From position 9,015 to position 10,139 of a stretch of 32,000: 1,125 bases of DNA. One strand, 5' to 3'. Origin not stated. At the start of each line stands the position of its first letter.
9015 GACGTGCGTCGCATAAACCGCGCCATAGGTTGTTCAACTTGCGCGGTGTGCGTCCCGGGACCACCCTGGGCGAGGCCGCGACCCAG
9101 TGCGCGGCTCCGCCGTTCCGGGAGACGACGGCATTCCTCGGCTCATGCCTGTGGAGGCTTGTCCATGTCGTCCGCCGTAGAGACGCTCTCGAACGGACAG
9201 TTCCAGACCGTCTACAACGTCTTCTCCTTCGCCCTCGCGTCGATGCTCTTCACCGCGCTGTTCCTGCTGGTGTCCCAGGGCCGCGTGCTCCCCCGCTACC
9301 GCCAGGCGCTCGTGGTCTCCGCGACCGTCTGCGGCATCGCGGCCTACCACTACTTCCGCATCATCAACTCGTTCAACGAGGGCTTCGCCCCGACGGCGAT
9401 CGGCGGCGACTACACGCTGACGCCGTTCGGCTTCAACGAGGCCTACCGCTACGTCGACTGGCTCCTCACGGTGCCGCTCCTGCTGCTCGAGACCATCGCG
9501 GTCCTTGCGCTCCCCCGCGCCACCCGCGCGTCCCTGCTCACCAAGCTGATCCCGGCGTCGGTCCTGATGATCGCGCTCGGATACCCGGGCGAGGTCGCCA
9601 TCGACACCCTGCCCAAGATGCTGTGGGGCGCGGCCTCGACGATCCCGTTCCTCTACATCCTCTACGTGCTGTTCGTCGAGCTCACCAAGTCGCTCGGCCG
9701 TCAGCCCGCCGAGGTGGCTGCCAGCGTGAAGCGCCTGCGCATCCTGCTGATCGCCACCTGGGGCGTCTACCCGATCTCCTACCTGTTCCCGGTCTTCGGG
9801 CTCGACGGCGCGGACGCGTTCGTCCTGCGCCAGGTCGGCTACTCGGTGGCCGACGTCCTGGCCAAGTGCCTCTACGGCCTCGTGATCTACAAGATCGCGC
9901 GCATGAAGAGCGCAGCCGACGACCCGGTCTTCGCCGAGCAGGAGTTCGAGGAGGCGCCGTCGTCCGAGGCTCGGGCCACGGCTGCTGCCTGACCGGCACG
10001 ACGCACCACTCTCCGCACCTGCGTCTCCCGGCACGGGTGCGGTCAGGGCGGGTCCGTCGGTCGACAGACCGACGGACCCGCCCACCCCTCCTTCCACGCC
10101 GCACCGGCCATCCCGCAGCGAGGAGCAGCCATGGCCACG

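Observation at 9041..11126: Rhodopsin + retinal-synthase cassette wedged into a conserved housekeeping block with no visible mobility genes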

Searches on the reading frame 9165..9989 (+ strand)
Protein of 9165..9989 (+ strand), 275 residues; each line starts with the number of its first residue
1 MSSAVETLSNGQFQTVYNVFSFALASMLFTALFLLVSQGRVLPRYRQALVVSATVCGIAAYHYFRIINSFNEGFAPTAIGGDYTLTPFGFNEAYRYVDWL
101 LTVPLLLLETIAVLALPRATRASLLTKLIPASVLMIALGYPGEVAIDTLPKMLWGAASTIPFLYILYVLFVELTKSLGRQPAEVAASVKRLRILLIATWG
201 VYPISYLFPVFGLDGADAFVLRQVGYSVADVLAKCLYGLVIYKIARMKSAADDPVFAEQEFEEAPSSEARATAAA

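Call 7: search_protein_families(library=pfam, proteins=[window:9165-9989:+])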
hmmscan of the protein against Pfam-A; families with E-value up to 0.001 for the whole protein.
seq(275 aa): 1 family
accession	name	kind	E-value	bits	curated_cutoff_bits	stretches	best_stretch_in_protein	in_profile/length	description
PF01036.24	Bac_rhodopsin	-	1.3e-37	129.9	24.6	1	20-245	7-221/224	Bacteriorhodopsin-like protein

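Call 10: find_homologous_proteins(query=window:9165-9989:+)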
Query window:9165-9989:+ (275 aa): 7126 proteins with E <= 0.001 among 8000 candidates; the best 120 are listed.
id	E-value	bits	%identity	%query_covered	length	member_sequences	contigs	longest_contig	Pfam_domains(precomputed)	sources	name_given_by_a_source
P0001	8.7e-161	551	95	100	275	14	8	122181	PF01036.25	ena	-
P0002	4.2e-159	546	93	99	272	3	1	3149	PF01036.25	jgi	jgi:bacteriorhodopsin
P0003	4.0e-158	543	93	99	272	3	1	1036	PF01036.25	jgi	jgi:bacteriorhodopsin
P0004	4.9e-157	539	91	100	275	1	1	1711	PF01036.25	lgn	-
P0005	7.0e-153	526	88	100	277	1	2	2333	PF01036.25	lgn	-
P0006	1.2e-152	525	89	100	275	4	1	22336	PF01036.25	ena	-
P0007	3.7e-152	523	87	100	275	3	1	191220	PF01036.25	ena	-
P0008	8.9e-151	519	87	100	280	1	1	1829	PF01036.25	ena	-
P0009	9.0e-151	519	86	100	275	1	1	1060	PF01036.25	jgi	jgi:bacteriorhodopsin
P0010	8.3e-150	515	87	100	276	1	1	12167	PF01036.25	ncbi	-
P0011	2.6e-149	514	86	100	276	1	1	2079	PF01036.25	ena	-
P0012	3.9e-149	513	90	93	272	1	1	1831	PF01036.25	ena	-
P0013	7.5e-149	512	86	100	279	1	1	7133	PF01036.25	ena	-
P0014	1.7e-148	511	86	99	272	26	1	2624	PF01036.25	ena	-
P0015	1.8e-148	511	86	100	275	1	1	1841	PF01036.25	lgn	-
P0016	1.9e-148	511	86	100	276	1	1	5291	PF01036.25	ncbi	-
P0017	6.9e-148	509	86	99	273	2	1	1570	PF01036.25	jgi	jgi:bacteriorhodopsin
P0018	7.3e-148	509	87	100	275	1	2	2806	PF01036.25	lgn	-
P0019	3.6e-147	507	85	100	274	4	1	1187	PF01036.25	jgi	jgi:bacteriorhodopsin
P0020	3.6e-147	507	86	99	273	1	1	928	PF01036.25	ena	-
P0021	6.3e-147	506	85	100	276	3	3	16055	PF01036.25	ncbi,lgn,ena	-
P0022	2.4e-146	504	84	100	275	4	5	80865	PF01036.25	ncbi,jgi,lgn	-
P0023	1.2e-144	499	85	97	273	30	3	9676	PF01036.25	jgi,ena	-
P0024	3.9e-144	497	84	100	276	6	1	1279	PF01036.25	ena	-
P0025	5.8e-144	496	85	100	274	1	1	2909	PF01036.25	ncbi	-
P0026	3.1e-143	494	84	97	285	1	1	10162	PF01036.25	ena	-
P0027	8.5e-143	492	83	100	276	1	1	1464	PF01036.25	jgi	jgi:bacteriorhodopsin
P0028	1.3e-142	492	82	100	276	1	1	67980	PF01036.25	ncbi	-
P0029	1.8e-142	491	84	97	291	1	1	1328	PF01036.25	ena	-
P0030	1.0e-141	489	84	97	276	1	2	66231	PF01036.25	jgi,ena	-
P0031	3.5e-141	487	82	100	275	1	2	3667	PF01036.25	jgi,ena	-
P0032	4.5e-141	487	83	100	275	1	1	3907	PF01036.25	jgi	jgi:bacteriorhodopsin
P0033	6.7e-141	486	84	97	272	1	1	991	PF01036.25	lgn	-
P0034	4.1e-140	484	82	100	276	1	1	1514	PF01036.25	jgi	jgi:bacteriorhodopsin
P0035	9.9e-140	482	83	97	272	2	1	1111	PF01036.25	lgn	-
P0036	1.2e-138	479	82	99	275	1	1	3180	PF01036.25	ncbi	-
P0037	1.3e-138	479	81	98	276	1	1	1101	PF01036.25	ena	-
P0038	2.7e-138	478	83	99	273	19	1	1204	PF01036.25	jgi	jgi:bacteriorhodopsin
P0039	1.0e-137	476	80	97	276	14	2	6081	PF01036.25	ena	-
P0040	1.3e-136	472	81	98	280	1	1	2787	PF01036.25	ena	-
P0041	1.4e-136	472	81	94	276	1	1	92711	PF01036.25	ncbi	-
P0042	1.4e-136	472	81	98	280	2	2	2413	PF01036.25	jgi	-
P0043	1.5e-136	472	81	98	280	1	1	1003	PF01036.25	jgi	-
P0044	9.3e-136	469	80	98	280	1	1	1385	PF01036.25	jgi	-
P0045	1.2e-135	469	80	98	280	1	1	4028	PF01036.25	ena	-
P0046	8.1e-135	466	81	97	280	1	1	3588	PF01036.25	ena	-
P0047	1.1e-132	459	80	98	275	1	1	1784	PF01036.25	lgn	-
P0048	1.5e-131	456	80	97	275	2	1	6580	PF01036.25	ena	-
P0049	1.9e-131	455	77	98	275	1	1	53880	PF01036.25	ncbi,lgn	-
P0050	3.9e-128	444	77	99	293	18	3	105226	PF01036.25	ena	-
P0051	4.1e-127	441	83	90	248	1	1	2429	PF01036.25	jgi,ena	jgi:hypothetical protein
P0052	1.2e-120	420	74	97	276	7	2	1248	PF01036.25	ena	-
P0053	6.2e-119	414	73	96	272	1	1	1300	PF01036.25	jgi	-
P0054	1.6e-113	397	74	96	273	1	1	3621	PF01036.25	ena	-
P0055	7.1e-112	391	70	95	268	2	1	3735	PF01036.25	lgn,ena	-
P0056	8.4e-112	391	71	95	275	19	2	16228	PF01036.25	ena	-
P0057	3.7e-111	389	68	98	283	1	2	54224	PF01036.25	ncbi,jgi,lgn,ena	-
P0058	7.1e-111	388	68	98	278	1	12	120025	PF01036.25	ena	-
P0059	7.6e-111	388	69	98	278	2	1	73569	PF01036.25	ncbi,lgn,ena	-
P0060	2.0e-110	386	68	98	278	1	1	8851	PF01036.25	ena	-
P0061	2.1e-110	386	68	98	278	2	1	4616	PF01036.25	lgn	-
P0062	2.2e-110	386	69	98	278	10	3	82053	PF01036.25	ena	-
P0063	4.4e-110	385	67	98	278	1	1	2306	PF01036.25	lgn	-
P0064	4.7e-110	385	69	93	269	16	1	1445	PF01036.25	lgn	-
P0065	5.1e-110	385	68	96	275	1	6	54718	PF01036.25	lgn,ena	-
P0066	5.3e-110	385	71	96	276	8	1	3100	PF01036.25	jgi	-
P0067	7.6e-110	385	68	96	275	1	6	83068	PF01036.25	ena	-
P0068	7.7e-110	384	69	97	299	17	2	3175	PF01036.25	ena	-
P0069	1.0e-109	384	69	97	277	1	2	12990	PF01036.25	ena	-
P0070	1.1e-109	384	68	97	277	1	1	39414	PF01036.25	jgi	jgi:bacteriorhodopsin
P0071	1.2e-109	384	70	97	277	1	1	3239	PF01036.25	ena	-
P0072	1.3e-109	384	68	99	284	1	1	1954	PF01036.25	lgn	-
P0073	1.6e-109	383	68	96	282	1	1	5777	PF01036.25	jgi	jgi:bacteriorhodopsin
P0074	1.8e-109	383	68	93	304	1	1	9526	PF01036.25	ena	-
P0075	1.8e-109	383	68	96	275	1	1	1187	PF01036.25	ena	-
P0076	1.8e-109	383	67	94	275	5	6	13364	PF01036.25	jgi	jgi:bacteriorhodopsin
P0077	2.5e-109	383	69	93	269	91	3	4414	PF01036.25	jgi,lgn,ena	-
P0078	3.2e-109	382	69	97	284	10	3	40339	PF01036.25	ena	-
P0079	4.6e-109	382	69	95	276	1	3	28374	PF01036.25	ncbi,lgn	-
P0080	7.5e-109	381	66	95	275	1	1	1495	PF01036.25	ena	-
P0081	7.7e-109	381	69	100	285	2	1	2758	PF01036.25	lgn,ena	-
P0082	8.1e-109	381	66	96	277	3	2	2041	PF01036.25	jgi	jgi:bacteriorhodopsin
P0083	1.2e-108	381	66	95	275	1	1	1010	PF01036.25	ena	-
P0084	1.4e-108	380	68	98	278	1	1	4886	PF01036.25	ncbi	-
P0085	1.5e-108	380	69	93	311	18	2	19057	PF01036.25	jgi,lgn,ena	-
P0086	1.5e-108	380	68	93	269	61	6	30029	PF01036.25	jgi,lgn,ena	jgi:bacteriorhodopsin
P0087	1.5e-108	380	70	99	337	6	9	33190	PF01036.25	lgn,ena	-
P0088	1.5e-108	380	67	96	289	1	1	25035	PF01036.25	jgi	jgi:bacteriorhodopsin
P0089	1.6e-108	380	68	97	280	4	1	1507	PF01036.25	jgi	-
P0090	1.8e-108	380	68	93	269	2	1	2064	PF01036.25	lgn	-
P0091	1.9e-108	380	68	93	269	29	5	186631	PF01036.25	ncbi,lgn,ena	-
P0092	2.4e-108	380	66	95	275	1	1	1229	PF01036.25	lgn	-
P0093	2.6e-108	379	70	93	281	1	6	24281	PF01036.25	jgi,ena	jgi:bacteriorhodopsin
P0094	2.8e-108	379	68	96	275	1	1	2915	PF01036.25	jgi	jgi:bacteriorhodopsin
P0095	3.1e-108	379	69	95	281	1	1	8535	PF01036.25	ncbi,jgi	jgi:bacteriorhodopsin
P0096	3.3e-108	379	69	97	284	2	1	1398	PF01036.25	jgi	-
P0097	3.4e-108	379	66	97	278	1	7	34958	PF01036.25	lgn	-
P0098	3.5e-108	379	68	96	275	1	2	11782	PF01036.25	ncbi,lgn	-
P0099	3.6e-108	379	68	96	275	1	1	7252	PF01036.25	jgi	jgi:bacteriorhodopsin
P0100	4.2e-108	379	69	95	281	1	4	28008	PF01036.25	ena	-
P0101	5.3e-108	378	67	96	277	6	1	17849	PF01036.25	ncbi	-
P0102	9.0e-108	378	67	95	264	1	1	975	PF01036.25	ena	-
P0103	9.4e-108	378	68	93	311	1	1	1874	PF01036.25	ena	-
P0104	9.8e-108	378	68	96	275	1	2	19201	PF01036.25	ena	-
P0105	1.1e-107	377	68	95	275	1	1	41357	PF01036.25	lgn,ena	-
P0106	1.1e-107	377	67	96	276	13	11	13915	PF01036.25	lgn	-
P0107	1.1e-107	377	69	97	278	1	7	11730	PF01036.25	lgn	-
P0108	1.6e-107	377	67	99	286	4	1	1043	PF01036.25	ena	-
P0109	1.6e-107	377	68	96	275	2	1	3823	PF01036.25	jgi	-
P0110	1.7e-107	377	68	93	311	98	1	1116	PF01036.25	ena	-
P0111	2.0e-107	377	66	94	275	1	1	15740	PF01036.25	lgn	-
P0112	2.8e-107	376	67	93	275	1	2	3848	PF01036.25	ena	-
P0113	2.9e-107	376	69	96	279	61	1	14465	PF01036.25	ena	-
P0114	3.5e-107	376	70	95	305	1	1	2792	PF01036.25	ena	-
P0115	3.7e-107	376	66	100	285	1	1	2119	PF01036.25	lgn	-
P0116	4.7e-107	375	67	96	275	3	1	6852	PF01036.25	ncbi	-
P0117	5.0e-107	375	65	96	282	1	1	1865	PF01036.25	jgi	jgi:bacteriorhodopsin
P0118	5.5e-107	375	69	96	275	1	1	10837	PF01036.25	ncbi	-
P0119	5.9e-107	375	67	98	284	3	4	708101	PF01036.25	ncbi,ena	-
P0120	6.4e-107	375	69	97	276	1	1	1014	PF01036.25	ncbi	-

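Call 11: find_encoding_contigs(protein=window:9165-9989:+, flank=10000, max_places=6)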
Protein window:9165-9989:+ (275 aa): 1 contig read that carries it; 1 place shown.
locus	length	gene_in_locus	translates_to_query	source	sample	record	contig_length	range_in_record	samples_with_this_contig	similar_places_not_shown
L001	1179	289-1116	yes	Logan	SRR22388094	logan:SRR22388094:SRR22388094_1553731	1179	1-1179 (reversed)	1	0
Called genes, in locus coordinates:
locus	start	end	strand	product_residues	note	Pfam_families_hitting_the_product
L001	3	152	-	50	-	?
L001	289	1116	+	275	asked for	PF01036:Bac_rhodopsin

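Call 12: find_encoding_contigs(protein=P0001, flank=10000, max_places=3)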
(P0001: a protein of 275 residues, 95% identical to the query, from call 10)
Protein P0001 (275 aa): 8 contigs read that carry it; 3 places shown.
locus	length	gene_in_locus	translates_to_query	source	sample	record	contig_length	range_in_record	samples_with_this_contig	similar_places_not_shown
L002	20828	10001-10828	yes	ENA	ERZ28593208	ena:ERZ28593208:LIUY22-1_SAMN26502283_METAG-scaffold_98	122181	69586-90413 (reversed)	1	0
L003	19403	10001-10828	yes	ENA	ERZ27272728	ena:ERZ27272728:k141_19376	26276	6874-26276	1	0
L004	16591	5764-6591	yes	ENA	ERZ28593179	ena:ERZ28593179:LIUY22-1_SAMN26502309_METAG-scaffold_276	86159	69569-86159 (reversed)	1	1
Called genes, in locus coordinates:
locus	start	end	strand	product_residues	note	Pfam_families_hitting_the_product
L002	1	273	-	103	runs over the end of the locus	PF00581:Rhodanese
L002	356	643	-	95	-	PF02583:Trns_repr_metal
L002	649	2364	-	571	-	PF07992:Pyr_redox_2, PF13450:NAD_binding_8 (faint), PF13738:Pyr_redox_3 (faint), PF00070:Pyr_redox, PF02852:Pyr_redox_dim, PF00581:Rhodanese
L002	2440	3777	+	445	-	PF07690:MFS_1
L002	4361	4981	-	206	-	PF01725:Ham1p_like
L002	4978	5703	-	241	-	PF01138:RNase_PH, PF03725:RNase_PH_C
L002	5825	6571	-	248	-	PF23023:Anti-Pycsar_Apyc1, PF00753:Lactamase_B, PF12706:Lactamase_B_2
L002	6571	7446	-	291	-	PF01177:Asp_Glu_race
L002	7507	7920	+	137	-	-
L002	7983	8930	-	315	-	PF00291:PALP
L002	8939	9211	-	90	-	PF02597:ThiS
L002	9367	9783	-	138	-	PF14464:Prok-JAB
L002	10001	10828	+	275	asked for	PF01036:Bac_rhodopsin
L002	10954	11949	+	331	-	PF15461:BCD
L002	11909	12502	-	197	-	PF09438:DUF2017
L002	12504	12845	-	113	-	PF02617:ClpS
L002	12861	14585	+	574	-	PF00266:Aminotran_5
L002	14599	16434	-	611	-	PF00704:Glyco_hydro_18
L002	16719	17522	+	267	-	-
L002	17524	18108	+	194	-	PF13302:Acetyltransf_3, PF13420:Acetyltransf_4 (weak), PF00583:Acetyltransf_1, PF13508:Acetyltransf_7 (faint)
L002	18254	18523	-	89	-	PF07690:MFS_1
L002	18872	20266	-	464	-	PF00232:Glyco_hydro_1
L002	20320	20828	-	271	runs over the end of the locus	PF10708:DUF2510, PF06271:RDD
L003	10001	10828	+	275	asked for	PF01036:Bac_rhodopsin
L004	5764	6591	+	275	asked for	PF01036:Bac_rhodopsin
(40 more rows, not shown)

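Call 13: find_encoding_contigs(protein=P0007, flank=10000, max_places=2)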
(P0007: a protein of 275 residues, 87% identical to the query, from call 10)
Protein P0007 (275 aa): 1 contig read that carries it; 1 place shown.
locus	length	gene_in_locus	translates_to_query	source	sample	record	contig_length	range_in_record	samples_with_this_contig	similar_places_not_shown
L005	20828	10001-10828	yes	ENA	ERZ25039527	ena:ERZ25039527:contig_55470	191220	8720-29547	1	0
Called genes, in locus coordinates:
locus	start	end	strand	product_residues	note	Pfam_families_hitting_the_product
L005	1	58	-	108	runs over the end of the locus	-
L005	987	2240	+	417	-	-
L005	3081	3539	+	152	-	PF07690:MFS_1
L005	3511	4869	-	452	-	PF01569:PAP2, PF14378:PAP2_3 (weak)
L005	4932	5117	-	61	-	PF01725:Ham1p_like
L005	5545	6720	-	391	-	PF12706:Lactamase_B_2 (weak), PF01138:RNase_PH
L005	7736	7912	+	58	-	-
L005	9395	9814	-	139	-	PF14464:Prok-JAB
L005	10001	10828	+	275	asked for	PF01036:Bac_rhodopsin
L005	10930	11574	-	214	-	PF09438:DUF2017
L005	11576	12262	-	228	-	PF02617:ClpS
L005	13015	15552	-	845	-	PF00704:Glyco_hydro_18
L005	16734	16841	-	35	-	-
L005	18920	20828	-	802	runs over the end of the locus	PF03176:MMPL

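Call 14: find_encoding_contigs(protein=P0022, flank=10000, max_places=3)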
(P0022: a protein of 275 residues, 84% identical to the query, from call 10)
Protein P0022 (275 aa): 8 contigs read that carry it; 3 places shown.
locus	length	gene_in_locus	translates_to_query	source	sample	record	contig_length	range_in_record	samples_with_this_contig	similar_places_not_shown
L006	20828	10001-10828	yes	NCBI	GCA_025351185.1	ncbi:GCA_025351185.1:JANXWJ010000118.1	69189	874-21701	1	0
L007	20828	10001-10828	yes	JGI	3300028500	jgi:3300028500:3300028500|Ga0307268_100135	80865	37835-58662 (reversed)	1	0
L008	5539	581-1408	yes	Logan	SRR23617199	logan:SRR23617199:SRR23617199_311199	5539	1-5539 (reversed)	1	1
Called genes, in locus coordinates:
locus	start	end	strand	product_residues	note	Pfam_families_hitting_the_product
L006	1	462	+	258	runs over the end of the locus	PF07161:LppX_LprAFG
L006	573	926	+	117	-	-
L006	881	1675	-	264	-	PF00106:adh_short, PF01370:Epimerase, PF04321:RmlD_sub_bind (weak), PF13561:adh_short_C2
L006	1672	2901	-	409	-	PF00483:NTP_transferase, PF24894:Hexapep_GlmU, PF25247:LbH_GLGC (faint), PF25084:LbH_EIF2B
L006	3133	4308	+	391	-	PF13439:Glyco_transf_4, PF13524:Glyco_trans_1_2 (faint), PF13579:Glyco_trans_4_4, PF20706:GT4-conflict, PF00534:Glycos_transf_1, PF13692:Glyco_trans_1_4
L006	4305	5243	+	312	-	PF00892:EamA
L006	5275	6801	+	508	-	-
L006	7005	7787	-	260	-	PF00106:adh_short, PF08659:KR, PF13561:adh_short_C2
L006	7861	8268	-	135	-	PF14106:DUF4279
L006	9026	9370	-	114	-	-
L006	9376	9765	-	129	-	-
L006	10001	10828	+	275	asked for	PF01036:Bac_rhodopsin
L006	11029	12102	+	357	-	PF15461:BCD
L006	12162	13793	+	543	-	PF02776:TPP_enzyme_N, PF00205:TPP_enzyme_M, PF02775:TPP_enzyme_C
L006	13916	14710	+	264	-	PF03734:YkuD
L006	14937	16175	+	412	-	PF00270:DEAD, PF00271:Helicase_C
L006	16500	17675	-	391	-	PF07690:MFS_1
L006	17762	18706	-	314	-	PF01370:Epimerase, PF05368:NmrA (faint), PF13460:NAD_binding_10 (weak)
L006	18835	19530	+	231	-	PF00440:TetR_N, PF13305:TetR_C_33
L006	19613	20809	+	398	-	PF23493:CysS_C (weak)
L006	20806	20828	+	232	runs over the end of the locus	PF03575:Peptidase_S51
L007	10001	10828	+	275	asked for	PF01036:Bac_rhodopsin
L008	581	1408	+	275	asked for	PF01036:Bac_rhodopsin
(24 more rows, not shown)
